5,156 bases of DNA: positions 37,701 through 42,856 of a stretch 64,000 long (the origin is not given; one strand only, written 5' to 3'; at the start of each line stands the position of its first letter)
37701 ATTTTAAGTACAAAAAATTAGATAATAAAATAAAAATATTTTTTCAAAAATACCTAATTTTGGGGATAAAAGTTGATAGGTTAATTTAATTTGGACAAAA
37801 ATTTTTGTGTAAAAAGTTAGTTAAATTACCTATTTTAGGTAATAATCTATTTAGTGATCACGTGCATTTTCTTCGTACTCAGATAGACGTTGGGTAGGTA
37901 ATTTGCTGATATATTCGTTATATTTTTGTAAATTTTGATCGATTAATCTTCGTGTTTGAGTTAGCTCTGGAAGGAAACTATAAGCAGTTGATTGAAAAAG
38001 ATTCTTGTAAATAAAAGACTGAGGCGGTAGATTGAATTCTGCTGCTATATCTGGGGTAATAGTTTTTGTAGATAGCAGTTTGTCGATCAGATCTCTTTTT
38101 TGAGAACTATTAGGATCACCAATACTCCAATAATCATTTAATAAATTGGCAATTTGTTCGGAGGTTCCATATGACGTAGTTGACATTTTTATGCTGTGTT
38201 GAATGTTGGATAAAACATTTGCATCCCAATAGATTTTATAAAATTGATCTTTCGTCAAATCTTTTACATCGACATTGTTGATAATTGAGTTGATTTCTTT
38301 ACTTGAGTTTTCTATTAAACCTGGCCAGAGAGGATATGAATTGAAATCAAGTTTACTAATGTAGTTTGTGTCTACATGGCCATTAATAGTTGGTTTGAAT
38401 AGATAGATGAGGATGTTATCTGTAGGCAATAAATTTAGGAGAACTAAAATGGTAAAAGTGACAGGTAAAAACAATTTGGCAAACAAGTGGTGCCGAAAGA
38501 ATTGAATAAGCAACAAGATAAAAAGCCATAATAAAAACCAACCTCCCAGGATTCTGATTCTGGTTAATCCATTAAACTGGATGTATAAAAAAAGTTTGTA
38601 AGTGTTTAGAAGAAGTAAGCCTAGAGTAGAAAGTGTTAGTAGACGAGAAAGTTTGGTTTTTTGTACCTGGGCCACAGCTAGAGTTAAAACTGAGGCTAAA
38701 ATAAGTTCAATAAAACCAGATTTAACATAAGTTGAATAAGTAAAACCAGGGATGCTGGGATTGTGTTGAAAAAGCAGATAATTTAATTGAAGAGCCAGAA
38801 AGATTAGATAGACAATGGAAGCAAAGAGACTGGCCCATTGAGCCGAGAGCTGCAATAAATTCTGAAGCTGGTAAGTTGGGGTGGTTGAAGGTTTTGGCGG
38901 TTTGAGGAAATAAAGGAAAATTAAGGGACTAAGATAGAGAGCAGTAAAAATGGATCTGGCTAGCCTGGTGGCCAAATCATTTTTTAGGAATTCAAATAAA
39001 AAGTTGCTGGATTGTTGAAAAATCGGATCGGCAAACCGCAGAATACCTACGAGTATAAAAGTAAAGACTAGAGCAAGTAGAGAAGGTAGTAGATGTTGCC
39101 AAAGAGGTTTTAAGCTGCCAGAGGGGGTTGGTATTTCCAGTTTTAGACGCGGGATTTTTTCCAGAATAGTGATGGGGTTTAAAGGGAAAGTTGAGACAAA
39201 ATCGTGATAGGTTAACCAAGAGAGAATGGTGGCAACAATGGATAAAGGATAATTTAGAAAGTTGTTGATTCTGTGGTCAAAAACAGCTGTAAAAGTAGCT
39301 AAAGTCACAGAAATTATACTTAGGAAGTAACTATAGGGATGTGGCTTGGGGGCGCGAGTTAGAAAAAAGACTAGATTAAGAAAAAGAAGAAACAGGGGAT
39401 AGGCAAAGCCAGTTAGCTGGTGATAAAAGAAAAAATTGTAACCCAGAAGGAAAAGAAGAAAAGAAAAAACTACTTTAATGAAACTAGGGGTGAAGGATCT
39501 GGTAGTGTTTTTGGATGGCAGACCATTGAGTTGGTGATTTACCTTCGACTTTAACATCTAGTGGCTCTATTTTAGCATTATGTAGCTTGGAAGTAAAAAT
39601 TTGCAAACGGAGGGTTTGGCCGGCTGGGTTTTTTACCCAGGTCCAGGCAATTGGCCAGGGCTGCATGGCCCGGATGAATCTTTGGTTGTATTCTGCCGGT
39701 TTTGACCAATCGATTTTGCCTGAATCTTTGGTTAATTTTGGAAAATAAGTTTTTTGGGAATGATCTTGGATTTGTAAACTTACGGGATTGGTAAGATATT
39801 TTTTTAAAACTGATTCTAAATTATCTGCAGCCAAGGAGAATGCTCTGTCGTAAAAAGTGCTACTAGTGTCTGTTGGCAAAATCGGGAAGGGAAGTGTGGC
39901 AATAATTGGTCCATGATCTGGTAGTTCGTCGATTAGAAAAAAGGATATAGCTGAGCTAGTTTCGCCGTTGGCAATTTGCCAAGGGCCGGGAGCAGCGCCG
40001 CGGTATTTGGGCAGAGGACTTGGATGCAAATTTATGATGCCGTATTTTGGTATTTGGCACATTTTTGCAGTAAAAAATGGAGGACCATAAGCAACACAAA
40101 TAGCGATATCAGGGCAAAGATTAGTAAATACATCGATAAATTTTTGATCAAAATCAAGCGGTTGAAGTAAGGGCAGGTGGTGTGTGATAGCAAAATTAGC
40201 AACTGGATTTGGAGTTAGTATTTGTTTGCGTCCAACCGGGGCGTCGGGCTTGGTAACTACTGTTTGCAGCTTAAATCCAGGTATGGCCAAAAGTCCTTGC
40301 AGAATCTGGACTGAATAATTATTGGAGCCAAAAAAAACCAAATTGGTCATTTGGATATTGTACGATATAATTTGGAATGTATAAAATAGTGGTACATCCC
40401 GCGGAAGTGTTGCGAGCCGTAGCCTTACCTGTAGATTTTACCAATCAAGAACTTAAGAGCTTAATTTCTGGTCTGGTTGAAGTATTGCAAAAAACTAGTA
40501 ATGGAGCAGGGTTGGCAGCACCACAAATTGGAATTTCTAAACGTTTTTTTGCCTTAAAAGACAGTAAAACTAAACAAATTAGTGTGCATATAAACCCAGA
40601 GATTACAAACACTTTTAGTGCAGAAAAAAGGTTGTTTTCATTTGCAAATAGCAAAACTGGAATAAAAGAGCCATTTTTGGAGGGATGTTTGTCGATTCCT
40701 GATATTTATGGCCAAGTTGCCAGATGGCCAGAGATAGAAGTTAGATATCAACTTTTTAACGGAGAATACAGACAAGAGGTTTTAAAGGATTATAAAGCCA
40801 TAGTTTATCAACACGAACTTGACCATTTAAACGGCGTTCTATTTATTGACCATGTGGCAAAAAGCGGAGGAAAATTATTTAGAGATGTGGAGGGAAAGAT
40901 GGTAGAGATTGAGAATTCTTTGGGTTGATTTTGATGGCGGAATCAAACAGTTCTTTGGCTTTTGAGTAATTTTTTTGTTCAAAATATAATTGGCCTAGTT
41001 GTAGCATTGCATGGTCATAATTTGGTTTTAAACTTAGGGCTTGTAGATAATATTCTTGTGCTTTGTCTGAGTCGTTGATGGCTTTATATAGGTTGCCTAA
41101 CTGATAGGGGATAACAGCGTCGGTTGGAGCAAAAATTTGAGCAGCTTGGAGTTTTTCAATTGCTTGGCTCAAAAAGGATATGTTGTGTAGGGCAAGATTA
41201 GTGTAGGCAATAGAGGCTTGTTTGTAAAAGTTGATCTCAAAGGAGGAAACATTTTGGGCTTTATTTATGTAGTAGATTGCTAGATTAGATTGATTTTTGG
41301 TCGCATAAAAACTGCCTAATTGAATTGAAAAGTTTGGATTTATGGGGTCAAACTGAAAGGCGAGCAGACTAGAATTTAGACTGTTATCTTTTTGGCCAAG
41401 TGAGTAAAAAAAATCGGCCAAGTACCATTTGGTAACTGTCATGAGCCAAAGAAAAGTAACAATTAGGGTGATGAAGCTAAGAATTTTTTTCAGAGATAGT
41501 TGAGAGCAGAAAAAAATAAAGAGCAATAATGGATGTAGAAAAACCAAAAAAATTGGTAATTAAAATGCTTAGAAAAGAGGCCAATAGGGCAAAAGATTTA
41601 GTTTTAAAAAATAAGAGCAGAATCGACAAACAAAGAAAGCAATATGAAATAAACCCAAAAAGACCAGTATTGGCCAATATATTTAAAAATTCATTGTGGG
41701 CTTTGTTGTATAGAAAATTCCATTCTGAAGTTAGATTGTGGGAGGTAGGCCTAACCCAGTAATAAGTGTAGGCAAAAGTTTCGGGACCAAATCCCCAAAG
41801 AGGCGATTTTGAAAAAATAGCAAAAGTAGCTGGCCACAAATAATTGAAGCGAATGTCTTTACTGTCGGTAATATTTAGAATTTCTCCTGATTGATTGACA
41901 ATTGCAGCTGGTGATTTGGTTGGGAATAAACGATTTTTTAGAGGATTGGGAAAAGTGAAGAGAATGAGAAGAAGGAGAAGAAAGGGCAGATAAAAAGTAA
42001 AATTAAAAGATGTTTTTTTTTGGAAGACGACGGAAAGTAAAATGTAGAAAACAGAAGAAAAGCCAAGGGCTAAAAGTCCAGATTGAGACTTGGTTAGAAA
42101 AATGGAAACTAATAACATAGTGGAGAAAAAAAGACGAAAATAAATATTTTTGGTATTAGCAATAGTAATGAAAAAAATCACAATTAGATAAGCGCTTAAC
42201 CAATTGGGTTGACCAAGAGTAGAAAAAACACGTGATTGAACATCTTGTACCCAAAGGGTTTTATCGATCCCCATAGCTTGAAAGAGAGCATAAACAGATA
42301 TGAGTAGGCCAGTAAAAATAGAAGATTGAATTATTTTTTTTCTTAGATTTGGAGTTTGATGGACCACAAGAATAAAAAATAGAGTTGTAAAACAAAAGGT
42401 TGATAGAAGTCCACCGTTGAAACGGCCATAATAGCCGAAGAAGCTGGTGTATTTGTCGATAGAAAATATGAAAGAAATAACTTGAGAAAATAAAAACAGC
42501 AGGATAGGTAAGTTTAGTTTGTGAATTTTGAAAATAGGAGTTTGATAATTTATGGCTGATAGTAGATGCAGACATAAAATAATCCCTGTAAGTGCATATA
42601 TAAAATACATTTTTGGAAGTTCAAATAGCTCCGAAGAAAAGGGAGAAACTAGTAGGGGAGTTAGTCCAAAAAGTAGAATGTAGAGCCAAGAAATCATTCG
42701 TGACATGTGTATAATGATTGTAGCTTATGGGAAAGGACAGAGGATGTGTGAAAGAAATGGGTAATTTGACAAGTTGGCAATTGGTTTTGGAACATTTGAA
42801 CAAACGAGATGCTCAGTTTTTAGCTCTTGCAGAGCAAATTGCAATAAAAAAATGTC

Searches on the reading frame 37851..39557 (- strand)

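Call 78: search_protein_families(library=pfam, proteins=[window:37851-39557:-], max_evalue=0.001)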
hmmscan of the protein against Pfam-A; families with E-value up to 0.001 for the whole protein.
window:37851-39557:- (568 aa): 1 family
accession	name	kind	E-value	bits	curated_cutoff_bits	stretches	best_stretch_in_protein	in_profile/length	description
PF13687.11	DUF4153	-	8.8e-25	88.1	27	1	56-382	3-339/373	Domain of unknown function (DUF4153)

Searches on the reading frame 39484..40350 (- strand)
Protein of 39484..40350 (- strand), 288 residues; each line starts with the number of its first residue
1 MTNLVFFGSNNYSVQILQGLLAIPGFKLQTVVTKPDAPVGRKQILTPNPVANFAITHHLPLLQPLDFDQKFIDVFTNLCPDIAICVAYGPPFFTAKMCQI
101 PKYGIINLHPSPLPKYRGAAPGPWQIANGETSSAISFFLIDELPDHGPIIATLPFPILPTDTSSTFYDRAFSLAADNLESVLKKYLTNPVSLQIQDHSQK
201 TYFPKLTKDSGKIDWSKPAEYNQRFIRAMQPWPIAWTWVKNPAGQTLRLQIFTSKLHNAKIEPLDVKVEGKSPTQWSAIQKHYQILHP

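Call 78: search_protein_families(library=pfam, proteins=[window:39484-40350:-], max_evalue=0.001)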
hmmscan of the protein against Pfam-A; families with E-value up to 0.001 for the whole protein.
window:39484-40350:- (288 aa): 2 families
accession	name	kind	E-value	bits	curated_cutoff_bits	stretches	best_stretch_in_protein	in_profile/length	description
PF00551.24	Formyl_trans_N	-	2.8e-22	79.8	26.1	1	27-173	29-172/181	Formyl transferase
PF02911.23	Formyl_trans_C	-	2.1e-08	34.7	21.1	1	205-258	1-49/100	Formyl transferase, C-terminal domain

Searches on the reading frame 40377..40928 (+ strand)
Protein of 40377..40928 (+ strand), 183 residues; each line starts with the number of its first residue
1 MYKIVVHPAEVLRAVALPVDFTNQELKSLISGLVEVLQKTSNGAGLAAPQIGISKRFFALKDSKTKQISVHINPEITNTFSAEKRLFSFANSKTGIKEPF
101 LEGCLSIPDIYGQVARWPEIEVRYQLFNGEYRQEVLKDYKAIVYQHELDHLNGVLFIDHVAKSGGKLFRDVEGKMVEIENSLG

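Call 78: search_protein_families(library=pfam, proteins=[window:40377-40928:+], max_evalue=0.001)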
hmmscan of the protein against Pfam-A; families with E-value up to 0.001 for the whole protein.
window:40377-40928:+ (183 aa): 1 family
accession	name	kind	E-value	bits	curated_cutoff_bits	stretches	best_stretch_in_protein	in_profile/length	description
PF01327.26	Pep_deformylase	-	5.5e-42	143.5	22.8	1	1-163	1-153/156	Polypeptide deformylase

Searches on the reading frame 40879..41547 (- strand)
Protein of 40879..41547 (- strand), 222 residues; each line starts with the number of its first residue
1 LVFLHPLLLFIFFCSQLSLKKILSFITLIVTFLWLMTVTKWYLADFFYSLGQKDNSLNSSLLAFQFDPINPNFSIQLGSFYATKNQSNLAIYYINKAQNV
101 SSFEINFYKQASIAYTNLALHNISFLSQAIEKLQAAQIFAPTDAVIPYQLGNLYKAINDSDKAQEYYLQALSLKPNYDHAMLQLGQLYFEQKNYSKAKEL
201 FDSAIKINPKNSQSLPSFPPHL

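Call 78: search_protein_families(library=pfam, proteins=[window:40879-41547:-], max_evalue=0.001)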
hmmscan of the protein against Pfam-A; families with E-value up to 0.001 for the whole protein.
window:40879-41547:- (222 aa): 13 families
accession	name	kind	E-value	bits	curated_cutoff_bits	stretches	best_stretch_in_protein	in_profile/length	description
PF13181.12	TPR_8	-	7.4e-18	63.6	25.7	2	148-177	5-34/34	Tetratricopeptide repeat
PF00515.34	TPR_1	-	9.2e-14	51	27.8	2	182-211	5-34/34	Tetratricopeptide repeat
PF07719.23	TPR_2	-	1.9e-13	49.8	27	2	180-211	3-34/34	Tetratricopeptide repeat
PF14559.12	TPR_19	-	6.6e-12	46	25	1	159-212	6-59/68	Tetratricopeptide repeat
PF13431.12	TPR_17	-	1.3e-09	38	24.4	0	166-198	1-33/34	Tetratricopeptide repeat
PF13424.12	TPR_12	-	1.5e-09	38.4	30.1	1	149-208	8-75/77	Tetratricopeptide repeat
PF13432.12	TPR_16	-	2.3e-09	38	32.7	1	148-211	1-64/65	Tetratricopeptide repeat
PF13428.12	TPR_14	-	5.7e-09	36.2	23.5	0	180-212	3-35/44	Tetratricopeptide repeat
PF13414.12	TPR_11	-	1.4e-08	34.8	26.8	1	151-191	1-41/42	TPR repeat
PF13174.12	TPR_6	-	3e-08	34.2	26.3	1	180-210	2-32/33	Tetratricopeptide repeat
PF13176.12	TPR_7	-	3.5e-06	27.1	27.9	1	149-176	4-31/36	Tetratricopeptide repeat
PF23914.1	TPR_CcmH_CycH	-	0.00024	21.4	42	1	141-215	47-124/158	Cytochrome c-type biogenesis protein H TPR domain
PF24575.1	TPR_Slam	-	0.00058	20.7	35.2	1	142-201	45-104/104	Surface lipoprotein assembly modifier, N-terminal TPR repeats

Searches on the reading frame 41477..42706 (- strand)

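Call 78: search_protein_families(library=pfam, proteins=[window:41477-42706:-], max_evalue=0.001)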
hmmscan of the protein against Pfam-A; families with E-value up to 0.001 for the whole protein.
window:41477-42706:- (409 aa): 1 family
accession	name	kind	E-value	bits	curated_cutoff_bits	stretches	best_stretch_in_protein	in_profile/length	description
PF04932.20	Wzy_C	-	5.7e-18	65.6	31.7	1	197-355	5-148/149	O-Antigen ligase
